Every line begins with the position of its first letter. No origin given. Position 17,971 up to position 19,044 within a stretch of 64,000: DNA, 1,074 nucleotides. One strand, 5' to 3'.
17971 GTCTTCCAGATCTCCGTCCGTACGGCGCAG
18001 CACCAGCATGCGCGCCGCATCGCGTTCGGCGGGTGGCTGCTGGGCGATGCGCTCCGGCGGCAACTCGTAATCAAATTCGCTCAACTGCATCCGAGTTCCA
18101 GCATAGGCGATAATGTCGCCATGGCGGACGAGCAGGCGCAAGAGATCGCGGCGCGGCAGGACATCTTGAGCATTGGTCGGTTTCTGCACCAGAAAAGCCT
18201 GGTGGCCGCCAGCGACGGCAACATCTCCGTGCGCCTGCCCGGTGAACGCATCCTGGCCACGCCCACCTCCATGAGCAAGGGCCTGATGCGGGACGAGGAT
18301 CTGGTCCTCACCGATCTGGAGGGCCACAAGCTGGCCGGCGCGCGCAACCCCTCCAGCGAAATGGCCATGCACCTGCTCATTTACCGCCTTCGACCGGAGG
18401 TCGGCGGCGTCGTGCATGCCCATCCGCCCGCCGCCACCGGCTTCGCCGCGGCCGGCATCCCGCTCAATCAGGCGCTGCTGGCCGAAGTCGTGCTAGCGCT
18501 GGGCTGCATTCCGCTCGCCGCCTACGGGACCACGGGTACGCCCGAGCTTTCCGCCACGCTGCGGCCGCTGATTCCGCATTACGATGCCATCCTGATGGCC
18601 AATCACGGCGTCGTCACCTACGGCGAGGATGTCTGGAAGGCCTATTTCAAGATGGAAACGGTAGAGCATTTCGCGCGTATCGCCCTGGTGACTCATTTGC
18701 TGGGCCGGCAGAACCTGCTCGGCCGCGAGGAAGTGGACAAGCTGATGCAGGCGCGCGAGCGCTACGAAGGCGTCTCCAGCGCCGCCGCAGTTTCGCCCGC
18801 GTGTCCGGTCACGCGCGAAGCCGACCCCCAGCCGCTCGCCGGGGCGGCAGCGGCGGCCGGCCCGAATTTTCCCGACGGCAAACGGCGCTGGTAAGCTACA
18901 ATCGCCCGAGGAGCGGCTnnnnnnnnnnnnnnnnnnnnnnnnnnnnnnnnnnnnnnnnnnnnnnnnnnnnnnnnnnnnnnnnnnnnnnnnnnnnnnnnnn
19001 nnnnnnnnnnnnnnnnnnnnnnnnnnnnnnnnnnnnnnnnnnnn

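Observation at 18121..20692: Compact six-gene bacterial microcompartment operon (aldolase, 1 BMC-H, 3 BMC-P, MBL hydrolase) lacking the canonical metabolosome core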

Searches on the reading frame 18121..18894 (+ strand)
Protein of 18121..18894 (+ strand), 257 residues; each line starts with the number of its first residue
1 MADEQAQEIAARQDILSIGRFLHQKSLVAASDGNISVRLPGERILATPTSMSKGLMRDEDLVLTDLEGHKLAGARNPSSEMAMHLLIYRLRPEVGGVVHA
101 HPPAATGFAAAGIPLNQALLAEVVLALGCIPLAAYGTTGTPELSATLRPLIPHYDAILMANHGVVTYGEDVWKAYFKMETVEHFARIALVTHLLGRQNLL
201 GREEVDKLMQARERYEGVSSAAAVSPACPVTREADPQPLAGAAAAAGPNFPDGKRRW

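Call 3: search_protein_families(library=pfam, proteins=[window:18121-18894:+], max_evalue=0.01)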
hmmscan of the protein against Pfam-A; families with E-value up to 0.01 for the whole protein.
window:18121-18894:+ (257 aa): 1 family
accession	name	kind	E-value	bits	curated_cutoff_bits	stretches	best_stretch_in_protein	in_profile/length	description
PF00596.27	Aldolase_II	-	3.6e-46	157.8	22.2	1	13-189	1-183/183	Class II Aldolase and Adducin N-terminal domain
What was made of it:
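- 18121..18894 (+): Class II (FucA-like) aldolase, 257 aa; signature enzyme of the cassette. Pfam Aldolase_II 3.6e-46 (call 3).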

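Call 4: search_protein_families(library=ncbifam, proteins=[window:18121-18894:+], max_evalue=0.01)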
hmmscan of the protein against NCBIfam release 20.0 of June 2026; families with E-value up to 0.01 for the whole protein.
window:18121-18894:+ (257 aa): 31 families (the best 25 are shown)
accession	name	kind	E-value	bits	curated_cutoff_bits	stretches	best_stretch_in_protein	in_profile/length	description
NF005123.0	PRK06557.1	subfamily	2.2e-33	115.8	251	1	10-211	11-215/223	L-ribulose-5-phosphate 4-epimerase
NF043034.1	OxoTetrPhDc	equivalog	2.3e-33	115.7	250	1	8-208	2-204/205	3-oxo-tetronate 4-phosphate decarboxylase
NF005302.0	PRK06833.1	equivalog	4.1e-33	114.6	264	1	11-215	6-210/214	L-fuculose-phosphate aldolase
NF053831.1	RU1PAldHalo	equivalog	4e-31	108.1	300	1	26-215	18-206/208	ribulose-1-phosphate aldolase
NF006208.0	PRK08333.1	equivalog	1.5e-28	99.7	267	1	13-187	7-179/189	aldolase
NF040649.1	FucA_Meth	equivalog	2.2e-28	99.4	250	1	13-194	4-179/179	L-fuculose phosphate aldolase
NF006672.0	PRK09220.1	equivalog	9.5e-24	83.9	226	1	7-106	7-106/209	methylthioribulose 1-phosphate dehydratase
TIGR03328.1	salvage_mtnB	equivalog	3.7e-22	78.8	137.05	2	16-106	2-93/194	methylthioribulose 1-phosphate dehydratase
NF004527.0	PRK05874.1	equivalog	4.3e-22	78.7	308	1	12-195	8-193/218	L-fuculose-phosphate aldolase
NF006413.0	PRK08660.1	equivalog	1.3e-21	77.3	203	1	13-196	4-182/184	aldolase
NF005984.0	PRK08087.1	subfamily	1.4e-21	77.3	264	1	14-196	9-189/215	L-fuculose-phosphate aldolase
NF004979.0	PRK06357.1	equivalog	2.2e-21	76.2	216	1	11-202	6-209/221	hypothetical protein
NF006047.0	PRK08193.1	subfamily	5e-20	72.1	257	1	13-117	7-112/231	L-ribulose-5-phosphate 4-epimerase AraD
TIGR01086.1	fucA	equivalog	1.2e-19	70.9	400.25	1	26-196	20-188/214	L-fuculose-phosphate aldolase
NF009003.0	PRK12348.1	subfamily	1.8e-18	67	331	1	14-115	7-109/228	L-ribulose-5-phosphate 4-epimerase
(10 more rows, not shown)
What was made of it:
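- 18121..18894 (+): All NCBIfam hits (FucA, AraD, OtnC, MtnB) are far below their cut-offs, so the substrate is unassigned (call 4).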

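Call 10: find_encoding_contigs(protein=window:18121-18894:+, flank=10000, max_places=10)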
Protein window:18121-18894:+ (257 aa): 1 contig read that carries it; 1 place shown.
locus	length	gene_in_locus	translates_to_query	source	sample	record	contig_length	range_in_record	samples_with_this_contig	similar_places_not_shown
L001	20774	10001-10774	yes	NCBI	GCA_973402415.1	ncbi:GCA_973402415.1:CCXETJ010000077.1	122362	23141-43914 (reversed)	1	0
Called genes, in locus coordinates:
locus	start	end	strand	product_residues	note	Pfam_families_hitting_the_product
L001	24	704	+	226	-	-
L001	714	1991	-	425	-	-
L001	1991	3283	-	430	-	-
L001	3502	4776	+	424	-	PF00809:Pterin_bind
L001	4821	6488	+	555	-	PF13509:S1_2 (faint), PF00575:S1, PF21710:Spt6_S1 (faint), PF00575:S1, PF23459:S1_RRP5 (weak), PF00575:S1, PF23459:S1_RRP5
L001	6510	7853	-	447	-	PF05496:RuvB_N, PF00004:AAA, PF07724:AAA_2 (weak), PF07728:AAA_5 (weak), PF13173:AAA_14 (weak), PF20720:nSTAND3 (weak), PF16193:AAA_assoc_2, PF12002:MgsA_C, +3 more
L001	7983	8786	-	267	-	PF22435:MRM3-like_sub_bind (weak), PF00588:SpoU_methylase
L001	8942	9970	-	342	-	PF02547:Queuosine_synth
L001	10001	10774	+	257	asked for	PF00596:Aldolase_II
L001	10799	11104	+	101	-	PF00936:BMC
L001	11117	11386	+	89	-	PF03319:EutN_CcmL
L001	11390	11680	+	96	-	PF03319:EutN_CcmL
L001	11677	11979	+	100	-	PF03319:EutN_CcmL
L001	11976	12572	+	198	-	PF23023:Anti-Pycsar_Apyc1 (faint), PF00753:Lactamase_B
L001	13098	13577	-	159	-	PF04519:Bactofilin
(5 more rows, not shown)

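Call 11: find_homologous_proteins(query=window:18121-18894:+, max_evalue=1e-20)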
Query window:18121-18894:+ (257 aa): 5399 proteins with E <= 1e-20 among 8000 candidates; the best 120 are listed.
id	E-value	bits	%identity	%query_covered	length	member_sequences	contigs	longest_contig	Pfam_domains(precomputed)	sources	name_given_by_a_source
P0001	5.1e-164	562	100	100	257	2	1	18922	PF00596.28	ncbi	-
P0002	1.5e-136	472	87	98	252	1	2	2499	PF00596.28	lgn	-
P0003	1.9e-135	468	86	100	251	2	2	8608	PF00596.28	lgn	-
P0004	4.4e-134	464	85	100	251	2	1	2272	PF00596.28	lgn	-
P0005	2.2e-131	455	84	100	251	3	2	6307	PF00596.28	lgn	-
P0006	4.3e-130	451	84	97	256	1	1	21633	PF00596.28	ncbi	ncbi:MAG: class II aldolase/adducin family protein [Terriglobales bacterium]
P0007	7.9e-128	443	83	96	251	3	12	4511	PF00596.28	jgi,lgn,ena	-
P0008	4.9e-127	441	81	96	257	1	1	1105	PF00596.28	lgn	-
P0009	5.2e-127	440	81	98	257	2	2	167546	PF00596.28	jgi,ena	-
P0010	1.0e-126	440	79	100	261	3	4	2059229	PF00596.28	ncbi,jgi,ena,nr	ncbi:MAG TPA: class II aldolase/adducin family protein [Terriglobales bacterium]|nr:class II aldolas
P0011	2.1e-125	435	85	88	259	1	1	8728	PF00596.28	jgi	jgi:L-fuculose-phosphate aldolase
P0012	2.6e-125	435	79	98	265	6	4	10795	PF00596.28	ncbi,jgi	jgi:L-fuculose-phosphate aldolase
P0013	3.4e-125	435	80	96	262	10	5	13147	PF00596.28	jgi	jgi:L-fuculose-phosphate aldolase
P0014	4.9e-125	434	85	88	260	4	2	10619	PF00596.28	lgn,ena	-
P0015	1.3e-124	433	81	98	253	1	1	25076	PF00596.28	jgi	jgi:L-fuculose-phosphate aldolase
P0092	1.3e-95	338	65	91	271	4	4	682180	PF00596.28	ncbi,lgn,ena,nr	ncbi:MAG: class II aldolase/adducin family protein [Acidobacteriia bacterium]|nr:class II aldolase/a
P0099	5.9e-95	336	67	86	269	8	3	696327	PF00596.28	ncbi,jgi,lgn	-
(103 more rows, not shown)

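Call 12: find_encoding_contigs(protein=P0010, flank=10000, max_places=3)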
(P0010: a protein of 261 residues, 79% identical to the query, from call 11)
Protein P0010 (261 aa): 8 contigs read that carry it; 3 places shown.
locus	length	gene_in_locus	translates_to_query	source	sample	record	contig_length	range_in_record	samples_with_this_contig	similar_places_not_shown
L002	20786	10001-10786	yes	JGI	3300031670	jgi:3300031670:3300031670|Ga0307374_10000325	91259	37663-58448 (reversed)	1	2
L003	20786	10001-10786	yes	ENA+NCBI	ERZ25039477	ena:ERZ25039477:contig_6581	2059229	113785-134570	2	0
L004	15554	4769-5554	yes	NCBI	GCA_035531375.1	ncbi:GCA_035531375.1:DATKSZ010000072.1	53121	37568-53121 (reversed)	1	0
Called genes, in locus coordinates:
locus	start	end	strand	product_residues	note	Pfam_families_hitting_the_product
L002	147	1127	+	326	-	PF00288:GHMP_kinases_N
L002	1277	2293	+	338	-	PF13793:Pribosyltran_N, PF00156:Pribosyltran, PF14572:Pribosyl_synth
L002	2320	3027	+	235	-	PF01386:Ribosomal_L25p, PF14693:Ribosomal_TL5_C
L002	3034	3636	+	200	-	PF01195:Pept_tRNA_hydro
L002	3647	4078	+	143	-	PF01250:Ribosomal_S6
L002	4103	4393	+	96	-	PF01084:Ribosomal_S18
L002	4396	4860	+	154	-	PF01281:Ribosomal_L9_N, PF03948:Ribosomal_L9_C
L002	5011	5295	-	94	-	-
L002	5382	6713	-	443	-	PF05496:RuvB_N, PF00158:Sigma54_activat (faint), PF00004:AAA, PF07728:AAA_5 (weak), PF13173:AAA_14 (weak), PF20720:nSTAND3 (weak), PF16193:AAA_assoc_2, PF12002:MgsA_C, +2 more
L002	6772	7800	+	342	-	PF00561:Abhydrolase_1, PF12146:Hydrolase_4 (weak), PF12697:Abhydrolase_6 (weak)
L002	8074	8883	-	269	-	PF00588:SpoU_methylase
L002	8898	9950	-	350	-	PF02547:Queuosine_synth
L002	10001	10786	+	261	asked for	PF00596:Aldolase_II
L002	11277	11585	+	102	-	PF00936:BMC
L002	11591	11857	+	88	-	PF03319:EutN_CcmL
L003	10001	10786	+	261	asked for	PF00596:Aldolase_II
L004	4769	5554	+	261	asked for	PF00596:Aldolase_II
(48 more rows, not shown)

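Call 13: find_encoding_contigs(protein=P0092, flank=10000, max_places=3)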
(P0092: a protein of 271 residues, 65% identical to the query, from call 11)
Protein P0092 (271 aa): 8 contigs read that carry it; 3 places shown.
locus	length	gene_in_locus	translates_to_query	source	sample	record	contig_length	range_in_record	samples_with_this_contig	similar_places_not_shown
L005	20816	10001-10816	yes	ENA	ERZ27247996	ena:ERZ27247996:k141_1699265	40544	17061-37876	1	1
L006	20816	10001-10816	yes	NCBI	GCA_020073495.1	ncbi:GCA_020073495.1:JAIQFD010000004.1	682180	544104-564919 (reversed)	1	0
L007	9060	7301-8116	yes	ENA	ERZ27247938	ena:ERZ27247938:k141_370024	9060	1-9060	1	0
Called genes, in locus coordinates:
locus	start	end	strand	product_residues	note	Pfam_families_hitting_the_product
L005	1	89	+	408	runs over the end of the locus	PF03453:MoeA_N, PF00994:MoCF_biosynth, PF03454:MoeA_C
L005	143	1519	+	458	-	PF13742:tRNA_anti_2, PF01336:tRNA_anti-codon, PF02601:Exonuc_VII_L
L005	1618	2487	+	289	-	PF19293:CdaA_N (weak), PF02457:DAC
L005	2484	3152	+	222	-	PF07949:YbbR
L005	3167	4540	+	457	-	PF02878:PGM_PMM_I, PF02879:PGM_PMM_II, PF02880:PGM_PMM_III, PF00408:PGM_PMM_IV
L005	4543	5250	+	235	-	PF02146:SIR2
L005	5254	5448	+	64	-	-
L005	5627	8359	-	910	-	PF02739:5_3_exonuc_N, PF01367:5_3_exonuc, PF22619:DNA_polI_exo1, PF00476:DNA_pol_A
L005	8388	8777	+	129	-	PF02311:AraC_binding (weak), PF07883:Cupin_2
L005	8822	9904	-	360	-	PF02547:Queuosine_synth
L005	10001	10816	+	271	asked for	PF00596:Aldolase_II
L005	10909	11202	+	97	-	PF00936:BMC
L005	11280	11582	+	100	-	PF03319:EutN_CcmL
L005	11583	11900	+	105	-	PF03319:EutN_CcmL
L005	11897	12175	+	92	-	PF03319:EutN_CcmL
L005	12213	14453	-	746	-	PF13620:CarboxypepD_reg, PF07715:Plug, PF00593:TonB_dep_Rec_b-barrel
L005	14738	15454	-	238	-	PF04028:DUF374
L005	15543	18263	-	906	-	-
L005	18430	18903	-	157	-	PF04677:CwfJ_C_1 (weak), PF11969:DcpS_C (weak), PF01230:HIT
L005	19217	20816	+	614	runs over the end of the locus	PF17092:PCB_OB (faint), PF00575:S1, PF13509:S1_2 (faint), PF00575:S1, PF23459:S1_RRP5, PF00575:S1, PF23459:S1_RRP5, PF00575:S1, +1 more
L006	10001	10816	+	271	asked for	PF00596:Aldolase_II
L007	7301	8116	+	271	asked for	PF00596:Aldolase_II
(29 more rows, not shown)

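Call 14: find_encoding_contigs(protein=P0099, flank=10000, max_places=3)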
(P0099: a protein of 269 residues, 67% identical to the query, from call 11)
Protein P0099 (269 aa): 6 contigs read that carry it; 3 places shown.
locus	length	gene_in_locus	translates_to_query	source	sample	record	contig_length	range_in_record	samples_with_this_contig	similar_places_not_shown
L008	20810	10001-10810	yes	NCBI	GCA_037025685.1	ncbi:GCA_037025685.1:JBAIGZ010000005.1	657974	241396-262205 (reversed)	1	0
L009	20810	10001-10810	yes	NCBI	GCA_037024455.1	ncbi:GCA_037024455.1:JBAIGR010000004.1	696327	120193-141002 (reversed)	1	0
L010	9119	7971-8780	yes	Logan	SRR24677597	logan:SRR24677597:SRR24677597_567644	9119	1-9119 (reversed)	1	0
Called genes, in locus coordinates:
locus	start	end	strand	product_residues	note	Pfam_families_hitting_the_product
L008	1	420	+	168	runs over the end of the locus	PF00578:AhpC-TSA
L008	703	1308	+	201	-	PF00398:RrnaAD, PF05175:MTS (weak), PF08242:Methyltransf_12 (faint), PF13649:Methyltransf_25 (weak)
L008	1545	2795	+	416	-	PF00579:tRNA-synt_1b, PF01479:S4 (weak)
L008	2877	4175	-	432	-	PF01979:Amidohydro_1, PF12890:DHOase, PF07969:Amidohydro_3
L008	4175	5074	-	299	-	PF02729:OTCace_N, PF00185:OTCace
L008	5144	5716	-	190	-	PF00156:Pribosyltran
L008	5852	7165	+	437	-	PF00890:FAD_binding_2 (weak), PF01266:DAO (weak), PF01494:FAD_binding_3 (weak), PF01593:Amino_oxidase, PF01946:Thi4 (faint), PF07992:Pyr_redox_2 (weak), PF13450:NAD_binding_8, PF01593:Amino_oxidase, +1 more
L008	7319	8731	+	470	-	PF01266:DAO (weak), PF01593:Amino_oxidase, PF01946:Thi4 (weak), PF12831:FAD_oxidored (weak), PF13450:NAD_binding_8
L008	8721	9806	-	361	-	PF02547:Queuosine_synth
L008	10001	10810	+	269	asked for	PF00596:Aldolase_II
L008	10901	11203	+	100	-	PF00936:BMC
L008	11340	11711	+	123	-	PF03319:EutN_CcmL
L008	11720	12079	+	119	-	PF03319:EutN_CcmL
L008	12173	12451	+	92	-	PF03319:EutN_CcmL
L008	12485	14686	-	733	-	PF13620:CarboxypepD_reg, PF07715:Plug, PF00593:TonB_dep_Rec_b-barrel, PF14905:OMP_b-brl_3 (faint)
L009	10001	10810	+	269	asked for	PF00596:Aldolase_II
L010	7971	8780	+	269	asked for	PF00596:Aldolase_II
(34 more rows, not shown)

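Call 25: find_related_loci(query=A1, collection=genome_contigs, flank=10000)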
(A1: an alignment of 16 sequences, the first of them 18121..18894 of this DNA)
Query A1 (257 aa) in genome_contigs; peptide patterns used: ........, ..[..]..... (x = any residue, [..] = any of these).
600 stretches matched a pattern (row limit reached: there are more); 588 encode a relative of the query (tblastn E <= 1e-3); the best 80 are kept; 79 distinct loci.
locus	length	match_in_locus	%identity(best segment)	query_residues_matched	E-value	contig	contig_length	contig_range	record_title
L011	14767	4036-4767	83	10-257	1e-136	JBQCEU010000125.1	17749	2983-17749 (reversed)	MAG: Terriglobales bacterium isolate bin151 k141_1990620, whole genome shotgun sequence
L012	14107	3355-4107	84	8-257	3e-136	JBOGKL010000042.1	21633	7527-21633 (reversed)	MAG: Terriglobales bacterium isolate TC-S_metabat2.bin.439 k127_3807506, whole genome shotgun sequence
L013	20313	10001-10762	80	6-257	2e-135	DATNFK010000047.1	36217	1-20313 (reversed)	MAG TPA_asm: Terriglobales bacterium isolate SMAG_U11293 k141_515954, whole genome shotgun sequence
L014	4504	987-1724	78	10-257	2e-128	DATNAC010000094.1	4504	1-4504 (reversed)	MAG TPA_asm: Terriglobales bacterium isolate SMAG_U11151 k141_142214, whole genome shotgun sequence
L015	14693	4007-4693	76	5-233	1e-115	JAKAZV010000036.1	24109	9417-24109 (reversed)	MAG: Acidobacteria bacterium isolate ZJ1.bin67 NODE_2609_length_24109_cov_2.899633, whole genome shotgun sequence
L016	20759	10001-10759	70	1-245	3e-113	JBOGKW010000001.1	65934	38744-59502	MAG: Terriglobales bacterium isolate SE1507_concoct.bin.28_sub NODE_164_length_65934_cov_4.191879, whole genome shotgun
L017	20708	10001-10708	70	12-257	2e-110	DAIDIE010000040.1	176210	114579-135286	MAG TPA_asm: Acidobacteria bacterium isolate clean356 k141_762658, whole genome shotgun sequence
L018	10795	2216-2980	79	6-257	8e-131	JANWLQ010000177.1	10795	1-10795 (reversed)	MAG: Acidobacteriales bacterium isolate CRAIB_MAG124 c_000000090176, whole genome shotgun sequence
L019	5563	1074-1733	68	12-231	8e-102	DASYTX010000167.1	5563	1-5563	MAG TPA_asm: Terriglobales bacterium isolate SMAG_U4578 k141_2514792, whole genome shotgun sequence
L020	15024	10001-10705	65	12-247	7e-101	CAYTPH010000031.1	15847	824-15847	MAG TPA_asm: uncultured Terriglobales bacterium isolate SRP237561_co1_275 genome assembly, contig: NODE_6475_length_1584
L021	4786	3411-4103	67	1-231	2e-100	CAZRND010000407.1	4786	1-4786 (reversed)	MAG TPA_asm: uncultured Acidobacteriota bacterium isolate SRP273308_co1_24 genome assembly, contig: NODE_36595_length_47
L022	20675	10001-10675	67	12-236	7e-100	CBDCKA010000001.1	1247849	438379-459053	MAG: Terriglobia bacterium isolate 31ff0249-533e-4473-91ae-22163d2f2002 genome assembly, contig: contig_1, whole genome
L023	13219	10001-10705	68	1-235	2e-99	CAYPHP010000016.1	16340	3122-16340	MAG TPA_asm: uncultured Acidobacteriota bacterium isolate SRP287453_co1_94 genome assembly, contig: NODE_6439_length_163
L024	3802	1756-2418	67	12-231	2e-100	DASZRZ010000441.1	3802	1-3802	MAG TPA_asm: Terriglobales bacterium isolate SMAG_U6037 k141_743530, whole genome shotgun sequence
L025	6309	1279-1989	65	5-239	2e-99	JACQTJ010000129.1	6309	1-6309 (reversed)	MAG: Acidobacteria bacterium isolate NC_groundwater_1408_Ag_S-0.65um_66_43 S_p65_S5_coassembly_k141_5586194, whole genom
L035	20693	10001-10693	62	12-243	1e-94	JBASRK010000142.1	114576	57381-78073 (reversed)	MAG: Candidatus Acidiferrales bacterium isolate MFD13528_ilm_asm_bin23 k127_138285, whole genome shotgun sequence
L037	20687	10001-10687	64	12-240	8e-94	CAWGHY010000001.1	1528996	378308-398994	MAG: Terriglobia bacterium isolate MFD09671.bin.1.22 genome assembly, contig: contig_10443, whole genome shotgun sequenc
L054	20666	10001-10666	61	12-234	1e-91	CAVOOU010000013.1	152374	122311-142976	MAG: uncultured Acidobacteriota bacterium isolate MFD00125.bin.2.36 genome assembly, contig: contig_32261, whole genome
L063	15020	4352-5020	61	12-235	1e-90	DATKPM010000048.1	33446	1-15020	MAG TPA_asm: Candidatus Acidoferrum sp. isolate SMAG_U14791 k141_3931562, whole genome shotgun sequence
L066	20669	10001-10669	61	12-235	3e-90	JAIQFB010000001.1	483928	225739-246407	MAG: Terriglobia bacterium isolate SRVP_15 SR-VP_26_10_2019_B_40cm_scaffold_9, whole genome shotgun sequence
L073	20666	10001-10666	59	12-234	1e-89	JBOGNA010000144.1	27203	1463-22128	MAG: Candidatus Acidiferrales bacterium isolate TC-B2_maxbin2.bin.27 k127_391504, whole genome shotgun sequence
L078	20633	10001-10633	66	12-222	3e-89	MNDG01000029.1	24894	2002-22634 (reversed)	MAG: Acidobacteriales bacterium 13_2_20CM_55_8 13_2_20cm_scaffold_1545, whole genome shotgun sequence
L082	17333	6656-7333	60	12-237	4e-89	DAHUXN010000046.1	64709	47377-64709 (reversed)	MAG TPA_asm: Acidobacteria bacterium isolate clean266 k141_186798, whole genome shotgun sequence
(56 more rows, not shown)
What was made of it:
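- The source and its relatives are Terriglobales or Terriglobia MAGs (calls 10, 11, 25).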

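Call 40: find_encoding_contigs(protein=P0003, flank=8000, max_places=3)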
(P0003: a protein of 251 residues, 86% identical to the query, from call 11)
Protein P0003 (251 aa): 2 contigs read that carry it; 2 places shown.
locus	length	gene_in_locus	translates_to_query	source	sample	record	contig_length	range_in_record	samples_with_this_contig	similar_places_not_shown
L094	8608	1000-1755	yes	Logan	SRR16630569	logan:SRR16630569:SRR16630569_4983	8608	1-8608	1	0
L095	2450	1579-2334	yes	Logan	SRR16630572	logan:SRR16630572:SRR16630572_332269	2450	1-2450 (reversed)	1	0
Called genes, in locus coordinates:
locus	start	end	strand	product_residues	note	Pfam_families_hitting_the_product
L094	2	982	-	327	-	?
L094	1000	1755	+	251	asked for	PF00596:Aldolase_II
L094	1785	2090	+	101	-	PF00936:BMC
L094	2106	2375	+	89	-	PF03319:EutN_CcmL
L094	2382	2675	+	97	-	PF03319:EutN_CcmL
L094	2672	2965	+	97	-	PF03319:EutN_CcmL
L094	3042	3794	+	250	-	PF00460:Flg_bb_rod, PF22692:LlgE_F_G_D1, PF06429:Flg_bbr_C (weak)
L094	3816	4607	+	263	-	PF00460:Flg_bb_rod (weak), PF22692:LlgE_F_G_D1, PF06429:Flg_bbr_C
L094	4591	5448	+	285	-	PF13144:ChapFlgA (weak)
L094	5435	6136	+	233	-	PF02107:FlgH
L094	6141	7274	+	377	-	PF02119:FlgI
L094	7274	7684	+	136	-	-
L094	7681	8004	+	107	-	PF04316:FlgM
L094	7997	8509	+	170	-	-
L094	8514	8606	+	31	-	?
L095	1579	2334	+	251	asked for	PF00596:Aldolase_II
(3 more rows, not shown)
